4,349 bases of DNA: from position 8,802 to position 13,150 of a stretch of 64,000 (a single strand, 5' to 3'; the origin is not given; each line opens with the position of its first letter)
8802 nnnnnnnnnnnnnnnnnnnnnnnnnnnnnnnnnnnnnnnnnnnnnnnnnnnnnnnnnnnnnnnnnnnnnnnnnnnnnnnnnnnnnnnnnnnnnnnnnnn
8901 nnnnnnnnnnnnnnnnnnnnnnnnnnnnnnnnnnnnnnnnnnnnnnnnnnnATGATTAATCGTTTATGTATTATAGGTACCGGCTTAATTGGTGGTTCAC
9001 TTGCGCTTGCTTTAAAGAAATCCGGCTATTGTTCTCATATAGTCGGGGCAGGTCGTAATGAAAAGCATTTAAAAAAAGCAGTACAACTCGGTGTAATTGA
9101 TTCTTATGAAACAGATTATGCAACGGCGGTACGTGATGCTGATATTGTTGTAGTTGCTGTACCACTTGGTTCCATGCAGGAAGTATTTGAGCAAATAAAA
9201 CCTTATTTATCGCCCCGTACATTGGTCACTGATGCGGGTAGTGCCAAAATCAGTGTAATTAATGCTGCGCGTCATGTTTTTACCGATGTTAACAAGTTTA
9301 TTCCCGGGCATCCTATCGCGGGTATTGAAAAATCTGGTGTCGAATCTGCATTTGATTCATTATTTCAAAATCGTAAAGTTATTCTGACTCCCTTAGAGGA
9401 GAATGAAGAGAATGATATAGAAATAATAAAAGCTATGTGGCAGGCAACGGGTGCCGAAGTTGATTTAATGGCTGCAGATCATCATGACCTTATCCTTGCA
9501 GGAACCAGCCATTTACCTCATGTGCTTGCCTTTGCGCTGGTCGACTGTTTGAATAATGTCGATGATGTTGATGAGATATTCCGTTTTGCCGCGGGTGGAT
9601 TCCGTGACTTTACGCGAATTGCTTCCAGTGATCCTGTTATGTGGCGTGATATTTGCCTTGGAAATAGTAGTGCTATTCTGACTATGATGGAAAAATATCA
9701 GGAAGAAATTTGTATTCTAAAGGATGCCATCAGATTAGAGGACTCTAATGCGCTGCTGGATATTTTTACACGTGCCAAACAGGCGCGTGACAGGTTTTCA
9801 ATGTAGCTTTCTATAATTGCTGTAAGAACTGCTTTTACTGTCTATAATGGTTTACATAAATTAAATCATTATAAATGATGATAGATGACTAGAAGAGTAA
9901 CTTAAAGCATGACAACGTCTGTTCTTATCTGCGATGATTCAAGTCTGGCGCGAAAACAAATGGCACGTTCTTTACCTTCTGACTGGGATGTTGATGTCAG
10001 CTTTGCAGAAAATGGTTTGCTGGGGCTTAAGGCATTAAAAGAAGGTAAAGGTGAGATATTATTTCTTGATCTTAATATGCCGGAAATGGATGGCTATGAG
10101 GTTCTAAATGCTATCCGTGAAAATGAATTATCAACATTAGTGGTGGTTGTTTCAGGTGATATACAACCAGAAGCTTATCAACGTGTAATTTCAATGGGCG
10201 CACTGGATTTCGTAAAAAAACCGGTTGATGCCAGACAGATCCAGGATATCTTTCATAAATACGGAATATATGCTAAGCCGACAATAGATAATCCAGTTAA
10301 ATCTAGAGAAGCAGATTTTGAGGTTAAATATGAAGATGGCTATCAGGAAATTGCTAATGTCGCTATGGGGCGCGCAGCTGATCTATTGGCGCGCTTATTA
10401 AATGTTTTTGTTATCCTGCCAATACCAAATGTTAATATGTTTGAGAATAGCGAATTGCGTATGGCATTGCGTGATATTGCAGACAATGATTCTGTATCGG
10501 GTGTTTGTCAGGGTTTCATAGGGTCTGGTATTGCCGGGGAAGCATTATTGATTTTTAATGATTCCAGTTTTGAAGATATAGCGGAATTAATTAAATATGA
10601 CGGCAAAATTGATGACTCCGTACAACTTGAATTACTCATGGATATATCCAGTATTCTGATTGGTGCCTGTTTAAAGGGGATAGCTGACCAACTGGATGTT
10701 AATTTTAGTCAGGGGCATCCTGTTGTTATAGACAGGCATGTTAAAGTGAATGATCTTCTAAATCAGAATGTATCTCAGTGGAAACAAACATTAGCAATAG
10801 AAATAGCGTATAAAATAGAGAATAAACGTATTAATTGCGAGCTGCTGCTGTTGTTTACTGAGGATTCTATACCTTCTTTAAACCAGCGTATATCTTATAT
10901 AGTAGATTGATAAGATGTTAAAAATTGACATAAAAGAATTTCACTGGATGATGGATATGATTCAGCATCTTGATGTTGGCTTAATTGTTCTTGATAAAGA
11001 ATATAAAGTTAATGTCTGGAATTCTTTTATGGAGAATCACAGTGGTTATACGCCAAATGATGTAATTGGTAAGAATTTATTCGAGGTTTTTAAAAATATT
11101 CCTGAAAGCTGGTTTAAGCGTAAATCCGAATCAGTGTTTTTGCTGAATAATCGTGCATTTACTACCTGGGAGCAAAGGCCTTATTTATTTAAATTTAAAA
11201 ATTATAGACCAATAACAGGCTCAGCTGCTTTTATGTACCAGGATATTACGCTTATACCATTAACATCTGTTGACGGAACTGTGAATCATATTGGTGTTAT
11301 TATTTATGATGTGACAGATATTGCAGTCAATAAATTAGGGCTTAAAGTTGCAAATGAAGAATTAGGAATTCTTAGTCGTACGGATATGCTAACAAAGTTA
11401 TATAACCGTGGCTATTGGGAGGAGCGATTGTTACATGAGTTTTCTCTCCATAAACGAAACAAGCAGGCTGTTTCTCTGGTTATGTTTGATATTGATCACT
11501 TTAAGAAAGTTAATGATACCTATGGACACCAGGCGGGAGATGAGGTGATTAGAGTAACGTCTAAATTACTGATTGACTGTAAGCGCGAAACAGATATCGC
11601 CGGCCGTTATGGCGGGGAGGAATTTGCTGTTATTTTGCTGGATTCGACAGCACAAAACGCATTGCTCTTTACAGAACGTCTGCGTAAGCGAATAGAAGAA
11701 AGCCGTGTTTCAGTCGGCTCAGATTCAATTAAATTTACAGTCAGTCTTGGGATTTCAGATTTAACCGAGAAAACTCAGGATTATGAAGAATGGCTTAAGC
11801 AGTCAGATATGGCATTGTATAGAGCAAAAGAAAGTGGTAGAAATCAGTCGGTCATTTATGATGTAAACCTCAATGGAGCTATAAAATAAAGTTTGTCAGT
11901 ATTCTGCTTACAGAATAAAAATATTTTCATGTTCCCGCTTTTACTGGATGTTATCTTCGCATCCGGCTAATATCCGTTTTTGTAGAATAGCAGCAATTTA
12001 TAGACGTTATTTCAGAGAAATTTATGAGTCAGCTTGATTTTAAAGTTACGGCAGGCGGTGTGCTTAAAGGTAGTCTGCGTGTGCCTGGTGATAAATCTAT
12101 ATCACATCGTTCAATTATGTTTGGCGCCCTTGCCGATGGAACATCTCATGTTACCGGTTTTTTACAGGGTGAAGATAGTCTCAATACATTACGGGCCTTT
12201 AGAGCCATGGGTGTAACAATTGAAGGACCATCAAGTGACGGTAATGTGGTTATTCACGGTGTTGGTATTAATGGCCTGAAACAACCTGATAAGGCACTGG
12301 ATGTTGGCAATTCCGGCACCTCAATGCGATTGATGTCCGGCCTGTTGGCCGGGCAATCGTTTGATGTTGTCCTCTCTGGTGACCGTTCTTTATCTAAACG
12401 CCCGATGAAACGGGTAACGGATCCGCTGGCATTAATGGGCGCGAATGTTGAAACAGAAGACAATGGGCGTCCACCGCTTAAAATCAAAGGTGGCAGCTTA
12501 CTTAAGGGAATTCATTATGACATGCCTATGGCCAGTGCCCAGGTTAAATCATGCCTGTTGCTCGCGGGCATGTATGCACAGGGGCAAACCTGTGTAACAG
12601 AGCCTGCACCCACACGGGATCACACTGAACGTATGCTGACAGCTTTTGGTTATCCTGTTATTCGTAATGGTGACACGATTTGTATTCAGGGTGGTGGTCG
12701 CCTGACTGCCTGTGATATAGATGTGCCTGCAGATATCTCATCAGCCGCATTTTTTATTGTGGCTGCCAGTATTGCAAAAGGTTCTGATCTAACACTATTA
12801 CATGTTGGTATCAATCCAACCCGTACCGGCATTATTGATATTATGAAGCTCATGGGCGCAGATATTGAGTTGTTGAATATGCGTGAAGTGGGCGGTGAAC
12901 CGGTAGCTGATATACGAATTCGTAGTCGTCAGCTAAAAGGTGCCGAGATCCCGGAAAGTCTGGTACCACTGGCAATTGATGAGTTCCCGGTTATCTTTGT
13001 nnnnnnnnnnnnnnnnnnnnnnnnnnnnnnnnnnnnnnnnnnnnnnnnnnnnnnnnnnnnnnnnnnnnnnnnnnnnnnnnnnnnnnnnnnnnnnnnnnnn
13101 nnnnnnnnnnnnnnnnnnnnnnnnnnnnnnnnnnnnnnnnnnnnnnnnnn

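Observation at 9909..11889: REC-CheC-like phosphatase fusion plus PAS-GGDEF cyclase inserted inside the conserved tyrA-aroA aromatic amino-acid operon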

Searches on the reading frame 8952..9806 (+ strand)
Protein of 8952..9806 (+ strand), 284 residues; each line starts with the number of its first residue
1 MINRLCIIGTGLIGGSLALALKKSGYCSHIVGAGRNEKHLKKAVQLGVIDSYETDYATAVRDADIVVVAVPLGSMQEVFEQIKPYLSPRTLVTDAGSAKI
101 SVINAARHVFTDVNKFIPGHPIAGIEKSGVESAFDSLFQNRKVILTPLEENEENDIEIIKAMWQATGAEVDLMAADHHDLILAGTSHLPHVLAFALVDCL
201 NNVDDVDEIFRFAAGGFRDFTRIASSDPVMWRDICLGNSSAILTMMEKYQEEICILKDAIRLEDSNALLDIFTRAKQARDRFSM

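Call 3: search_protein_families(library=pfam, proteins=[window:8952-9806:+], max_evalue=0.01)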
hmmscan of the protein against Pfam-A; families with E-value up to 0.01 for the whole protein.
window:8952-9806:+ (284 aa): 11 families
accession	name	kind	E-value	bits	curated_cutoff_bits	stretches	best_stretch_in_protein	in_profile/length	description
PF02153.23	PDH_N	-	2.6e-41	141.1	26.5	1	17-170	1-152/154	Prephenate dehydrogenase, nucleotide-binding domain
PF20463.3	PDH_C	-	1.5e-26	93.1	22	1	175-272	2-100/102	Prephenate dehydrogenase, dimerization domain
PF03807.23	F420_oxidored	-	2.4e-13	50.9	21.6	1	5-93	2-89/94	NADP oxidoreductase coenzyme F420-dependent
PF03446.21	NAD_binding_2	-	4.3e-07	30.5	21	1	5-114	2-111/161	NAD binding domain of 6-phosphogluconate dehydrogenase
PF07991.19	KARI_N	-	4.8e-07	29.9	20.6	1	4-93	6-92/165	Acetohydroxy acid isomeroreductase, NADPH-binding domain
PF02558.23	ApbA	-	2.2e-06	27.8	22.2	1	6-92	2-96/150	Ketopantoate reductase PanE/ApbA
PF01210.29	NAD_Gly3P_dh_N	-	2.6e-06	27.9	23.1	1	6-92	3-99/158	NAD-dependent glycerol-3-phosphate dehydrogenase N-terminus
PF02826.25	2-Hacid_dh_C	-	0.00022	21.1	25.1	1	4-73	38-102/178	D-isomer specific 2-hydroxyacid dehydrogenase, NAD binding domain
PF02737.24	3HCDH_N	-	0.00026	21.4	22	0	52-122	69-138/180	3-hydroxyacyl-CoA dehydrogenase, NAD binding domain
PF03721.20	UDPG_MGDP_dh_N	-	0.0064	16.5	27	0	4-62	2-57/187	UDP-glucose/GDP-mannose dehydrogenase family, NAD binding domain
PF01408.29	GFO_IDH_MocA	-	0.0069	17.5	24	0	5-80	3-80/120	Oxidoreductase family, NAD-binding Rossmann fold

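Call 4: search_protein_families(library=ncbifam, proteins=[window:8952-9806:+], max_evalue=0.01)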
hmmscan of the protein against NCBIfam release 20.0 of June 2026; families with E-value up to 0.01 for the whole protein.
window:8952-9806:+ (284 aa): 42 families (the best 25 are shown)
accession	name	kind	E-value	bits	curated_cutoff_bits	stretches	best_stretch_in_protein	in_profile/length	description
NF011381.1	PRK14806.1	equivalog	3.1e-111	372.9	902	1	2-283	3-285/733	bifunctional prephenate dehydrogenase/3-phosphoshikimate 1-carboxyvinyltransferase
NF005694.0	PRK07502.1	equivalog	4.3e-99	331.7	409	1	2-279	6-285/310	prephenate/arogenate dehydrogenase family protein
NF005107.0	PRK06545.1-5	equivalog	2.6e-76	256.9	414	1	3-283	3-285/367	prephenate dehydrogenase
NF006307.0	PRK08507.1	equivalog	2e-67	227.3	295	1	5-279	3-272/275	prephenate dehydrogenase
NF005106.0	PRK06545.1-4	equivalog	1.2e-59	202.5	569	1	5-282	4-283/363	prephenate dehydrogenase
NF005105.0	PRK06545.1-3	equivalog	5.8e-58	196.4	524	1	4-281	4-284/367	prephenate dehydrogenase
NF005650.0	PRK07417.1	equivalog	4.2e-57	193.6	290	1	4-282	3-278/281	prephenate/arogenate dehydrogenase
NF005104.0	PRK06545.1-1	equivalog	2.7e-53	181.4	713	1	1-282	1-283/366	prephenate dehydrogenase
NF005112.0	PRK06545.2-4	subfamily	2.3e-42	145.3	294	1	2-267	2-257/356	prephenate dehydrogenase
NF005111.0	PRK06545.2-3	equivalog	8.2e-42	143.5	344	1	5-261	16-266/371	prephenate dehydrogenase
NF005108.0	PRK06545.1-6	equivalog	1.4e-41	142.6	327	1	4-282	12-284/321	prephenate dehydrogenase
NF005109.0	PRK06545.2-1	equivalog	5.3e-35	121.2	397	1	7-261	6-250/361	prephenate dehydrogenase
NF005110.0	PRK06545.2-2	equivalog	9.4e-29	100.8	385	1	5-271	73-332/423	prephenate dehydrogenase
NF006409.0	PRK08655.1-3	equivalog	1.8e-21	77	310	1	7-236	5-225/290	prephenate dehydrogenase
NF006411.0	PRK08655.1-5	equivalog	2.3e-20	72.8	464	1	5-275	6-267/443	prephenate dehydrogenase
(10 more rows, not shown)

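Call 43: find_homologous_proteins(query=window:8952-9803:+, max_evalue=1e-30)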
Query window:8952-9803:+ (284 aa): 8000 proteins with E <= 1e-30 among 8000 candidates; the best 120 are listed.
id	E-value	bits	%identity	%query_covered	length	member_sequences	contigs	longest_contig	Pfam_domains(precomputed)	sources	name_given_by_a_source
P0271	7.5e-184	627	100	100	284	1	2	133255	PF02153.24,PF20463.4,PF02558.23,PF03446.22,PF01210.30,PF03807.24,PF07991.19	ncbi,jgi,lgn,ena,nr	ncbi:MAG: prephenate dehydrogenase/arogenate dehydrogenase family protein [Gammaproteobacteria bacte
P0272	4.1e-142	490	78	100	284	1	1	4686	PF02153.24,PF20463.4,PF02558.23,PF01210.30,PF03807.24,PF07991.19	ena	-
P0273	2.9e-140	484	76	100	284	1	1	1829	PF02153.24,PF20463.4,PF03446.22,PF01210.30,PF03807.24,PF07991.19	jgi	-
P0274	6.2e-140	483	77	100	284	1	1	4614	PF02153.24,PF20463.4,PF02558.23,PF03446.22,PF01210.30,PF03807.24,PF07991.19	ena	-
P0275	8.3e-140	483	76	100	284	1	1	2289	PF02153.24,PF20463.4,PF02558.23,PF03446.22,PF01210.30,PF03807.24,PF07991.19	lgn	-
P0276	6.3e-138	477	76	100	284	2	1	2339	PF02153.24,PF20463.4,PF01210.30,PF03807.24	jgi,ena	-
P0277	2.1e-137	475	76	100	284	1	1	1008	PF02153.24,PF20463.4,PF03807.24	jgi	-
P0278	6.5e-137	473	75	100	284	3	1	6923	PF02153.24,PF20463.4,PF01210.30,PF03807.24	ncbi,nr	ncbi:MAG: prephenate dehydrogenase/arogenate dehydrogenase family protein [Gammaproteobacteria bacte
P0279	1.1e-135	469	75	100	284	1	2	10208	PF02153.24,PF20463.4,PF02558.23,PF03446.22,PF01210.30,PF03807.24,PF07991.19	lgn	-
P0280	5.9e-129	447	70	100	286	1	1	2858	PF02153.24,PF20463.4,PF02558.23,PF03446.22,PF03807.24,PF07991.19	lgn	-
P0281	3.1e-128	445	70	100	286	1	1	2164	PF02153.24,PF20463.4,PF03446.22,PF03807.24,PF07991.19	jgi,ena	-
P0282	1.6e-127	443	69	100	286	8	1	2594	PF02153.24,PF20463.4,PF02558.23,PF03446.22,PF03807.24,PF07991.19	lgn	-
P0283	7.0e-127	440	70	100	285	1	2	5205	PF02153.24,PF20463.4,PF03446.22,PF03807.24,PF07991.19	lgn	-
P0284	8.5e-127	440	68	100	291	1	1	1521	PF02153.24,PF20463.4,PF02558.23,PF03446.22,PF03807.24,PF07991.19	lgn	-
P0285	1.2e-126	440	69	100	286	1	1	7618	PF02153.24,PF20463.4,PF03446.22,PF03807.24,PF07991.19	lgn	-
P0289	7.4e-126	437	69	100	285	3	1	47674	PF02153.24,PF20463.4,PF03446.22,PF01210.30,PF03807.24,PF07991.19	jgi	-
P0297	2.0e-124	432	68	99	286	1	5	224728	PF02153.24,PF20463.4,PF03446.22,PF03807.24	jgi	-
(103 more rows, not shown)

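Call 44: find_encoding_contigs(protein=P0278, flank=6000, max_places=1)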
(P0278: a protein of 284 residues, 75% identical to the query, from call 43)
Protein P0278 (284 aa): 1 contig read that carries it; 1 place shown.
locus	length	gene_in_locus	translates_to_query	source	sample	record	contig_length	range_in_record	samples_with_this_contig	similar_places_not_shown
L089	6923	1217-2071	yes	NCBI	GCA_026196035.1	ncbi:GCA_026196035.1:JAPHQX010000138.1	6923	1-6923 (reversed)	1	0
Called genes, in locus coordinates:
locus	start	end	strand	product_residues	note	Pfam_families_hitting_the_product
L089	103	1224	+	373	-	PF00155:Aminotran_1_2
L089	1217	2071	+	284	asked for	PF01210:NAD_Gly3P_dh_N (faint), PF03807:F420_oxidored, PF02153:PDH_N, PF20463:PDH_C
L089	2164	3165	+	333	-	PF00072:Response_reg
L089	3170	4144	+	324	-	PF00989:PAS, PF08448:PAS_4 (faint), PF13426:PAS_9 (weak), PF00990:GGDEF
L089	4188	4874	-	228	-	PF00512:HisKA, PF02518:HATPase_c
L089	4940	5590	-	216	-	PF11845:Tll0287-like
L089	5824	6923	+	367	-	PF00275:EPSP_synthase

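Call 45: find_encoding_contigs(protein=P0272, flank=6000, max_places=1)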
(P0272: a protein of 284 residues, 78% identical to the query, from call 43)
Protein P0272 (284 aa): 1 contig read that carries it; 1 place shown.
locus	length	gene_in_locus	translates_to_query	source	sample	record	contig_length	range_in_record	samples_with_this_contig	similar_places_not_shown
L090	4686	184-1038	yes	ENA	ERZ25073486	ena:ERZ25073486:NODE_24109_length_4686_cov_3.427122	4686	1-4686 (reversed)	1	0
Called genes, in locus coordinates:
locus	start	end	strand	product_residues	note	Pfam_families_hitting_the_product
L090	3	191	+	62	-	?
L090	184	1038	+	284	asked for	PF01210:NAD_Gly3P_dh_N (faint), PF02558:ApbA (faint), PF03807:F420_oxidored, PF07991:KARI_N (weak), PF02153:PDH_N, PF20463:PDH_C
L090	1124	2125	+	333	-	PF00072:Response_reg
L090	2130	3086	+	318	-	PF00989:PAS, PF13426:PAS_9 (weak), PF00990:GGDEF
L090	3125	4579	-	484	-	PF11845:Tll0287-like, PF00512:HisKA, PF02518:HATPase_c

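Call 46: find_encoding_contigs(protein=P0289, flank=6000, max_places=1)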
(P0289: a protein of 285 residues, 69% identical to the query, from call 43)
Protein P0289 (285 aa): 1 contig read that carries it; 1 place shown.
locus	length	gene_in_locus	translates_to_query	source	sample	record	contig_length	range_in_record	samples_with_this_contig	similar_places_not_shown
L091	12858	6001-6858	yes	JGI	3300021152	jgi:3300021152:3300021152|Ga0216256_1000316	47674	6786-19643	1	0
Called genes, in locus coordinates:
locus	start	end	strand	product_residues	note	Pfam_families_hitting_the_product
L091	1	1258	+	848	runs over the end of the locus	PF00521:DNA_topoisoIV, PF03989:DNA_gyraseA_C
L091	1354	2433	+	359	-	PF00266:Aminotran_5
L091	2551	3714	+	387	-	PF00389:2-Hacid_dh, PF02826:2-Hacid_dh_C, PF03446:NAD_binding_2 (weak)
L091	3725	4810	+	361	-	PF01817:CM_2, PF00800:PDT, PF01842:ACT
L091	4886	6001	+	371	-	PF00155:Aminotran_1_2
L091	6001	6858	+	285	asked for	PF01210:NAD_Gly3P_dh_N (faint), PF03446:NAD_binding_2, PF03807:F420_oxidored, PF07991:KARI_N (faint), PF02153:PDH_N, PF20463:PDH_C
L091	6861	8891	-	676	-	PF07715:Plug, PF00593:TonB_dep_Rec_b-barrel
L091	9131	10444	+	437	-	PF00275:EPSP_synthase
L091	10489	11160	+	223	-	PF02224:Cytidylate_kin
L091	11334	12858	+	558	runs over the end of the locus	PF00575:S1 (weak), PF17092:PCB_OB (faint), PF03074:GCS (faint), PF00575:S1, PF23459:S1_RRP5 (faint), PF21710:Spt6_S1 (faint), PF00575:S1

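Call 47: find_encoding_contigs(protein=P0297, flank=6000, max_places=1)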
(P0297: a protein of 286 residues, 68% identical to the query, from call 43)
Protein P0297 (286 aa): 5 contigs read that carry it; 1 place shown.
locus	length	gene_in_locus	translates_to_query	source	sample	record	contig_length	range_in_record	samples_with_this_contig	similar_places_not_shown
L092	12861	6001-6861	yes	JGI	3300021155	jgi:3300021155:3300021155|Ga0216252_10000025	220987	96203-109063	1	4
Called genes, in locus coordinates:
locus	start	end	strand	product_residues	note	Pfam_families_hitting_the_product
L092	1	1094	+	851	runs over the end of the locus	PF00521:DNA_topoisoIV, PF03989:DNA_gyraseA_C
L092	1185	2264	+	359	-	PF00266:Aminotran_5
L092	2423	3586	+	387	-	PF00389:2-Hacid_dh, PF02826:2-Hacid_dh_C, PF01262:AlaDh_PNT_C (weak), PF03446:NAD_binding_2 (weak)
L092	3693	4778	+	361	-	PF01817:CM_2, PF00800:PDT, PF01842:ACT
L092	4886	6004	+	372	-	PF00155:Aminotran_1_2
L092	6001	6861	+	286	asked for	PF03446:NAD_binding_2 (weak), PF03807:F420_oxidored, PF02153:PDH_N, PF20463:PDH_C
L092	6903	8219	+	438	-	PF00275:EPSP_synthase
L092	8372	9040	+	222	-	PF02224:Cytidylate_kin, PF03668:RapZ-like_N (faint), PF13189:Cytidylate_kin2 (weak), PF13207:AAA_17 (faint)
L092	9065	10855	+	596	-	PF00575:S1 (weak), PF03074:GCS (faint), PF00575:S1, PF23459:S1_RRP5 (faint), PF21710:Spt6_S1 (faint), PF00575:S1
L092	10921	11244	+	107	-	PF18291:HU-HIG, PF00216:Bac_DNA_binding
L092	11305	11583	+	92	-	PF06305:LapA_dom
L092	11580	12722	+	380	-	PF07719:TPR_2 (faint), PF13176:TPR_7 (faint), PF13424:TPR_12 (faint), PF13428:TPR_14 (faint), PF13432:TPR_16 (faint), PF25058:ARM_TT21 (faint), PF14559:TPR_19 (weak), PF18073:Zn_ribbon_LapB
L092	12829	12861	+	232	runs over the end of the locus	PF00215:OMPdecase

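Call 86: find_related_loci(query=window:8952-9803:+, collection=metagenome_contigs, flank=6000)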
Query window:8952-9803:+ (284 aa) in metagenome_contigs; peptide patterns used: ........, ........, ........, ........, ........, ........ (x = any residue, [..] = any of these).
131 stretches matched a pattern; 16 encode a relative of the query (tblastn E <= 1e-3); 16 distinct loci.
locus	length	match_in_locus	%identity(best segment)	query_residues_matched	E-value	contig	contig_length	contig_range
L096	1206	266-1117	76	1-284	3e-154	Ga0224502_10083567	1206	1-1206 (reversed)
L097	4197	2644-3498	67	1-284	4e-132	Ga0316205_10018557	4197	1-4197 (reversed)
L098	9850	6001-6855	65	1-284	1e-127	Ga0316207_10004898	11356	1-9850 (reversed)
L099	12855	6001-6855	65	1-284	6e-127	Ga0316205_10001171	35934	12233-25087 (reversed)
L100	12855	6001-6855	65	1-284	1e-126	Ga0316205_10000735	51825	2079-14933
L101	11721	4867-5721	66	1-284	9e-127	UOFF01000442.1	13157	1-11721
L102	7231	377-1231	64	1-284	2e-126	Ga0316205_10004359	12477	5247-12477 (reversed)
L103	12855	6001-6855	64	1-284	3e-126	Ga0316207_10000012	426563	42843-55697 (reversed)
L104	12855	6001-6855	63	1-284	6e-124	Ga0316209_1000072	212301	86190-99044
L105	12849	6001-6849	61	1-282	2e-120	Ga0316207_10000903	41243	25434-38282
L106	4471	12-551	67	105-284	2e-81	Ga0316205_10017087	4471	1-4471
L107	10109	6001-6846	45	1-281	4e-75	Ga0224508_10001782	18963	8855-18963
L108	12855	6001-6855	64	1-284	7e-126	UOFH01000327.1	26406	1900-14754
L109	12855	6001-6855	66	1-284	3e-130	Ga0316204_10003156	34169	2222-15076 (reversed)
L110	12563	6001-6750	31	7-266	6e-27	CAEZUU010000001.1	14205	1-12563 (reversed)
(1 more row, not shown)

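Call 91: search_protein_families(library=pfam, proteins=[L103:7045-8181:-, L103:8437-10635:+, L103:10635-12278:+, L099:7227-7709:+, L099:7848-8831:+, L099:9688-11907:+], max_evalue=0.00001)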
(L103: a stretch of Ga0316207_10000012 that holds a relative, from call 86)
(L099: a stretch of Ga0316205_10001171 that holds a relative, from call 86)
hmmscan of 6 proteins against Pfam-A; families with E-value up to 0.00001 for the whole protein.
L103:7045-8181:- (378 aa): 1 family
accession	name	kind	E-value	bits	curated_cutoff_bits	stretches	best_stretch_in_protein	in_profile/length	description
PF07396.17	Porin_O_P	-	3e-13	50.2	20.9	1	34-378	1-370/370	Phosphate-selective porin O and P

L103:8437-10635:+ (732 aa): 3 families
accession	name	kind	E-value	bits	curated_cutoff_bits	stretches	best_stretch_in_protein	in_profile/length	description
PF00528.27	BPD_transp_1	-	4.4e-12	46.5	26.4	1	452-727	2-184/184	Binding-protein-dependent transport system inner membrane component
PF23414.1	Beta-prop_EML_2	-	1.9e-10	41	90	1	264-388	36-155/266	Echinoderm microtubule-associated protein second beta-propeller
PF24807.1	WD40_CDC20-Fz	-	1.1e-07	31.9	200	0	269-391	53-169/292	CDC20/Fizzy WD40 domain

L103:10635-12278:+ (547 aa): 1 family
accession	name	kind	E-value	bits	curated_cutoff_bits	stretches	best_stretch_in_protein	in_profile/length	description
PF00528.27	BPD_transp_1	-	2.8e-14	53.7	26.4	1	315-511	3-155/184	Binding-protein-dependent transport system inner membrane component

L099:7227-7709:+ (160 aa): 2 families
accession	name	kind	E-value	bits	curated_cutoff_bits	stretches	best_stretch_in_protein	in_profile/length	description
PF00462.30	Glutaredoxin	-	1.4e-12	48.1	22.9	1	88-144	1-58/60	Glutaredoxin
PF13511.11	DUF4124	-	3.6e-10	40.4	22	1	13-58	3-49/56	Domain of unknown function (DUF4124)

L099:7848-8831:+ (327 aa): 1 family
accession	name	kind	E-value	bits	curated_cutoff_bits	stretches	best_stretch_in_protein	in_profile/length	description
PF13609.12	Porin_4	-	6e-31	108.8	27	1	12-296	3-300/310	Gram-negative porin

L099:9688-11907:+ (739 aa): 9 families
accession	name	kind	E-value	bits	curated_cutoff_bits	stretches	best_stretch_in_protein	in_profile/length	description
PF23414.1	Beta-prop_EML_2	-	3.6e-13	49.9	90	1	270-395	35-155/266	Echinoderm microtubule-associated protein second beta-propeller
PF00528.27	BPD_transp_1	-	1.6e-11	44.7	26.4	1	540-734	14-184/184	Binding-protein-dependent transport system inner membrane component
PF24807.1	WD40_CDC20-Fz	-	2.1e-09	37.5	200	1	268-398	44-169/292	CDC20/Fizzy WD40 domain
PF25173.1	Beta-prop_WDR3_1st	-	8.6e-08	32.5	154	1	315-396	22-103/184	WDR3 first beta-propeller domain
PF23775.1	Beta-prop_RIG_2nd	-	2.3e-07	31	80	1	274-396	117-247/278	RIG second beta-propeller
PF24796.1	WDR55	-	1.7e-06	27.7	200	0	314-394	129-209/296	WDR55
PF16755.11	Beta-prop_NUP159_NUP214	-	2.4e-06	27.5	29.6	0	236-394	16-177/366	NUP159/214 beta propeller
PF24817.1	WD40_WDHD1_1st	-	6.1e-06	26.1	109.9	0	273-396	127-254/291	WDHD1 first WD40 domain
PF23383.1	Beta-prop_IFT140_1st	-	9.6e-06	25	27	0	331-395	69-133/406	IFT140 first beta-propeller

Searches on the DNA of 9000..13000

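Call 81: search_rna_families(source=window, start=9000, end=13000, threshold=evalue, max_evalue=1)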
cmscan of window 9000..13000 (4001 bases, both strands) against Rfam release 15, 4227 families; matches with E-value up to 1: 1.
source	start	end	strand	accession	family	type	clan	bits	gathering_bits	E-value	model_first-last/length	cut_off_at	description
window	11904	11934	+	RF00180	REN-SRE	Cis-reg;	-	18.3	41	0.43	1-37/37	no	Renin stability regulatory element (REN-SRE)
